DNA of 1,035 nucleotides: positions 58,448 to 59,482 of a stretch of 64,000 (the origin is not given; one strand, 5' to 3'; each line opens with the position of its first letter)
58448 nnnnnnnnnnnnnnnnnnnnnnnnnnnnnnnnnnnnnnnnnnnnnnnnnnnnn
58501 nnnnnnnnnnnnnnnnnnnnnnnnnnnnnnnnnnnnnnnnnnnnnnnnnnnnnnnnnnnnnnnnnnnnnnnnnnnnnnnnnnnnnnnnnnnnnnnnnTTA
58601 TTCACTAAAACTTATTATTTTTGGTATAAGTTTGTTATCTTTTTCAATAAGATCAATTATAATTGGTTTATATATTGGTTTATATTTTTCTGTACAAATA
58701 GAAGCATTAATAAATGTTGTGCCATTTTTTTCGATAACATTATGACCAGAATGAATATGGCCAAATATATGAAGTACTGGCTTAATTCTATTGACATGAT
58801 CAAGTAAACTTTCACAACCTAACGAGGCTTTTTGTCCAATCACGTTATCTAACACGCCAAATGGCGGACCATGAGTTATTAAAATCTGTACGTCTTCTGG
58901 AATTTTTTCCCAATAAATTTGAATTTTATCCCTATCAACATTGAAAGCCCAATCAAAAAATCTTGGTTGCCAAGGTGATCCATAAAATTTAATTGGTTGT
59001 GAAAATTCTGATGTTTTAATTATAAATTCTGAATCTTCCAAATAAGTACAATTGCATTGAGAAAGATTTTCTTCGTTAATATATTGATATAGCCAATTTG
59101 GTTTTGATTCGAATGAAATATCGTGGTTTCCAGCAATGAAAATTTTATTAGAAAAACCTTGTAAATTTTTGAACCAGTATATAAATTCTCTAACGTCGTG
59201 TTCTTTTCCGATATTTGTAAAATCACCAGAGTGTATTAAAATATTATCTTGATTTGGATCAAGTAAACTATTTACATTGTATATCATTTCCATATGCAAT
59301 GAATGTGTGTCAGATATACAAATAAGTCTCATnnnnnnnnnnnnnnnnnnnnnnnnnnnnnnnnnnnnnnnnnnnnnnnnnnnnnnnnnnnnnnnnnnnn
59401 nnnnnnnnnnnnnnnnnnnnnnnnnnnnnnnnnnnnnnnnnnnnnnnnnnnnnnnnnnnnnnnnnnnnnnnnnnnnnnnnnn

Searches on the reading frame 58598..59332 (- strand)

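Call 23: search_protein_families(library=phrogs, proteins=[window:58598-59332:-], max_evalue=0.001)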
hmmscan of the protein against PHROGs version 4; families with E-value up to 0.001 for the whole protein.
window:58598-59332:- (244 aa): 2 families
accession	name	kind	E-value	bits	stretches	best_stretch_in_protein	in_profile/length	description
phrog_1649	-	other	1.4e-15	57.8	1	1-219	36-276/308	metallo-phosphoesterase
phrog_547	-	other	2.8e-09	37.4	1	9-76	55-115/245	phosphoesterase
